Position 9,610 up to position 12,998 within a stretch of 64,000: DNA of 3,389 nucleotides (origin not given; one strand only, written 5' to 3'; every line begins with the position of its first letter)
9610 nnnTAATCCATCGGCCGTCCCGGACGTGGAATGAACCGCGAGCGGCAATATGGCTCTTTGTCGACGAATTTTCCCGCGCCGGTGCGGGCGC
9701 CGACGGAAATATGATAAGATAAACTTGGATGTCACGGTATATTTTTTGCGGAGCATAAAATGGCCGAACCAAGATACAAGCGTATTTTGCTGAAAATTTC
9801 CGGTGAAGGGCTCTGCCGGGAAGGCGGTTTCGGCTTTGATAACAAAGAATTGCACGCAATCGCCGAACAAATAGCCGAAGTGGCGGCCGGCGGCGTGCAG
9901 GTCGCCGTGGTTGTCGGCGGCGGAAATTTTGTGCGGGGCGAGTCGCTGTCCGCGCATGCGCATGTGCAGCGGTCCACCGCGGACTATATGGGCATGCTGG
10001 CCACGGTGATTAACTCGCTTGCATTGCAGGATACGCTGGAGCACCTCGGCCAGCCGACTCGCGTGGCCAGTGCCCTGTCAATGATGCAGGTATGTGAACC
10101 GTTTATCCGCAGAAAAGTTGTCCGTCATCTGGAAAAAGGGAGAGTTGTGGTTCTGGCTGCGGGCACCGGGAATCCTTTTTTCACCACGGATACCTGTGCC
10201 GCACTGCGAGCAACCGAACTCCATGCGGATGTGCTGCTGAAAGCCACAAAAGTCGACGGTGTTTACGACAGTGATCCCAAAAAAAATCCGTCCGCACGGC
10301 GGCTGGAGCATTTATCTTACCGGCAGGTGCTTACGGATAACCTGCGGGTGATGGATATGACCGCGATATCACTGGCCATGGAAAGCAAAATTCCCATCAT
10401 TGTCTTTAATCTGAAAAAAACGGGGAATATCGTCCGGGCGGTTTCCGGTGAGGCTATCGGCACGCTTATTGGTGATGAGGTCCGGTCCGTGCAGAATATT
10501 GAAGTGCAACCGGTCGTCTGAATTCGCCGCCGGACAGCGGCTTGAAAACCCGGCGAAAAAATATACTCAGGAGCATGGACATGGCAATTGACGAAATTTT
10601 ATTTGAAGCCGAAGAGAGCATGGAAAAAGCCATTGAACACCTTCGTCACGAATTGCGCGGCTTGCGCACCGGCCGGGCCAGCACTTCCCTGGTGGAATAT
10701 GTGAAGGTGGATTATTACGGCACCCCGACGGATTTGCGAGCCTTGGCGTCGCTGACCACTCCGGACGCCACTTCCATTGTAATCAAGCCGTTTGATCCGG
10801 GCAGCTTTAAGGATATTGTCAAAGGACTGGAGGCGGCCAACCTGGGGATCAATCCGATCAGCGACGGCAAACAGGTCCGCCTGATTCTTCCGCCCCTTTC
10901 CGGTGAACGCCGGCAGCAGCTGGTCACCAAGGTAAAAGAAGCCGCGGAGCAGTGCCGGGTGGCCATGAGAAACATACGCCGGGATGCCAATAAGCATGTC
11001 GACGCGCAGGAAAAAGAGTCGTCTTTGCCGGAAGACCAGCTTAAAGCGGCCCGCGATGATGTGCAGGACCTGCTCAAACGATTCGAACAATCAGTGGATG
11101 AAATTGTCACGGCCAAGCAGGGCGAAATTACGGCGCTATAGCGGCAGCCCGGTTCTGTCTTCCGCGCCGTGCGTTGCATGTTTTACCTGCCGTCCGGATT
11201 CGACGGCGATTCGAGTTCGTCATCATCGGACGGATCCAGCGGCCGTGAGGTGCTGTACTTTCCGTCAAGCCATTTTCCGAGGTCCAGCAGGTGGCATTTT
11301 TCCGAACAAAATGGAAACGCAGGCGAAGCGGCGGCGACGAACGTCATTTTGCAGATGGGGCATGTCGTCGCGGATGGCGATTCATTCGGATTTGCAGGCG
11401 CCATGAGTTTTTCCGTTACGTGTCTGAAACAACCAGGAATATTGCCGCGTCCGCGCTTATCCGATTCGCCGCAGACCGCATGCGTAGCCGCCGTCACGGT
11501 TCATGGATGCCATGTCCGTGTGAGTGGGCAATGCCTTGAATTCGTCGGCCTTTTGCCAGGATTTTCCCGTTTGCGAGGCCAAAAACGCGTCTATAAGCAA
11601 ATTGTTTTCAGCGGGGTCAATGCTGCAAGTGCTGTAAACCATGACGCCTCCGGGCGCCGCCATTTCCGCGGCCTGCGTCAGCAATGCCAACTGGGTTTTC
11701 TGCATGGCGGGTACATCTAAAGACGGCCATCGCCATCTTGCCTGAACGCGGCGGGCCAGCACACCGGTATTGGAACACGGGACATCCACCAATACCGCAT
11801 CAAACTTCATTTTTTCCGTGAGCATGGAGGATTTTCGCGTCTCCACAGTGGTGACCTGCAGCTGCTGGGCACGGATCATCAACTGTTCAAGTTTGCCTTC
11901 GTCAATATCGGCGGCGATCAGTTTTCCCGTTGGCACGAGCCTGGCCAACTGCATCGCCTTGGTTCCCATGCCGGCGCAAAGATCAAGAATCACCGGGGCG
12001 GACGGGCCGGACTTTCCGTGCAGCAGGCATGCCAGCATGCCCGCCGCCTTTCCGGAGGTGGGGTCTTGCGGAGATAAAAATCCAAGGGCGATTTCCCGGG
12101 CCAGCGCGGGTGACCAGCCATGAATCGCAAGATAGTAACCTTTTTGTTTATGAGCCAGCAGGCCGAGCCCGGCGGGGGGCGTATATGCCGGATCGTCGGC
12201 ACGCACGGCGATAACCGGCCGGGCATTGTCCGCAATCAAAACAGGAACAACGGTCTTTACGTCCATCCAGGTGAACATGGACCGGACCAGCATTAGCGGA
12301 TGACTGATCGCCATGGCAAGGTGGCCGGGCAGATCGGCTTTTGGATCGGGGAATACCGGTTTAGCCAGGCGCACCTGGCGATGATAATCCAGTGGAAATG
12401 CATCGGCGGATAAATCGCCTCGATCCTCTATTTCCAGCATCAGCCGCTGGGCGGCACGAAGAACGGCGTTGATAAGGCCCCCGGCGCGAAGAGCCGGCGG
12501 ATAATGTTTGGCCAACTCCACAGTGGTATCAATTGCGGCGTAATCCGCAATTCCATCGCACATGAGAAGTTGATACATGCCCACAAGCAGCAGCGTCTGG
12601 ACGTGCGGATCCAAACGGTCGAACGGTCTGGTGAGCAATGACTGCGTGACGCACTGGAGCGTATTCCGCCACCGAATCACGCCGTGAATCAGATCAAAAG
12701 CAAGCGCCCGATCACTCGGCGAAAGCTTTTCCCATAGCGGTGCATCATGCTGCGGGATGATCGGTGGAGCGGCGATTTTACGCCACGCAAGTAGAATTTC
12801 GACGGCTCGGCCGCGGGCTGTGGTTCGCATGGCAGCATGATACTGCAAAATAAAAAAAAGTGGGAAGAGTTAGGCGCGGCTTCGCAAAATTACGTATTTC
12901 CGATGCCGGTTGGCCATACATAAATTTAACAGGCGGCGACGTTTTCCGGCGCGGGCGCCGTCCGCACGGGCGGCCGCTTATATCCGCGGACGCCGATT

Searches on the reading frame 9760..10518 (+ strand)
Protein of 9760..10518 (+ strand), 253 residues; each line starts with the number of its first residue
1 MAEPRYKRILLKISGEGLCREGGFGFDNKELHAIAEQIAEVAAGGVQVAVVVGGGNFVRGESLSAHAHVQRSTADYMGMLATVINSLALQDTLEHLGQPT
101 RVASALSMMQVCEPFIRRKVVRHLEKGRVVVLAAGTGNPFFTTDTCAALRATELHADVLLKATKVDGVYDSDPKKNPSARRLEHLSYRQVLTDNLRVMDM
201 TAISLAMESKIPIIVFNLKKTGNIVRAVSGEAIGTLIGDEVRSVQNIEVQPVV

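Call 25: search_protein_families(library=pfam, proteins=[window:9760-10518:+], max_evalue=0.00001)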
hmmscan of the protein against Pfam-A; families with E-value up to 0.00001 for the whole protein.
window:9760-10518:+ (253 aa): 1 family
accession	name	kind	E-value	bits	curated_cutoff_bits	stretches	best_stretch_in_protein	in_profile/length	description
PF00696.33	AA_kinase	-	9.3e-38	130.7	24.9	1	7-217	1-234/234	Amino acid kinase family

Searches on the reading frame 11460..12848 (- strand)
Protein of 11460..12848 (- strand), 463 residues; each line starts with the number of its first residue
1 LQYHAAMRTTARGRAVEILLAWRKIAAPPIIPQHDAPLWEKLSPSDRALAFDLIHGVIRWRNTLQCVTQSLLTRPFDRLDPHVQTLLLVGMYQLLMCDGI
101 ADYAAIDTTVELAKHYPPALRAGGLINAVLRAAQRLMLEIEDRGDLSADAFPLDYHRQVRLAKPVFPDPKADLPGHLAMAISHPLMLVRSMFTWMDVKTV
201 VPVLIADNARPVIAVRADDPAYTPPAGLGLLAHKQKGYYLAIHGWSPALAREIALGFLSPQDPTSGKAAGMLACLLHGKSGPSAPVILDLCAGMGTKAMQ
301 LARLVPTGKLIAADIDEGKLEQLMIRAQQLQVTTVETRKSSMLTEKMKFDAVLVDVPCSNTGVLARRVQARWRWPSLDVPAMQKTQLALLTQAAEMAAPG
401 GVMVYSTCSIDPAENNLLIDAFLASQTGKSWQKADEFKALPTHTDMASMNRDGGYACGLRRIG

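Call 25: search_protein_families(library=pfam, proteins=[window:11460-12848:-], max_evalue=0.00001)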
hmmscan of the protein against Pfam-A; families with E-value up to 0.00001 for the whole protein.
window:11460-12848:- (463 aa): 4 families
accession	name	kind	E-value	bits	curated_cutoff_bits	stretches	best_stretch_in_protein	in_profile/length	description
PF01189.24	Methyltr_RsmB-F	-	5.5e-32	111.5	27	1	286-427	11-158/199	16S rRNA methyltransferase RsmB/F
PF01029.23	NusB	-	1e-22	81.4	23.1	1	10-135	2-133/133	NusB family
PF13847.12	Methyltransf_31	-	9.1e-09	35.6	27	1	286-417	6-118/145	Methyltransferase domain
PF13649.12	Methyltransf_25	-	2.3e-06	28.7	27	1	287-354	1-70/97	Methyltransferase domain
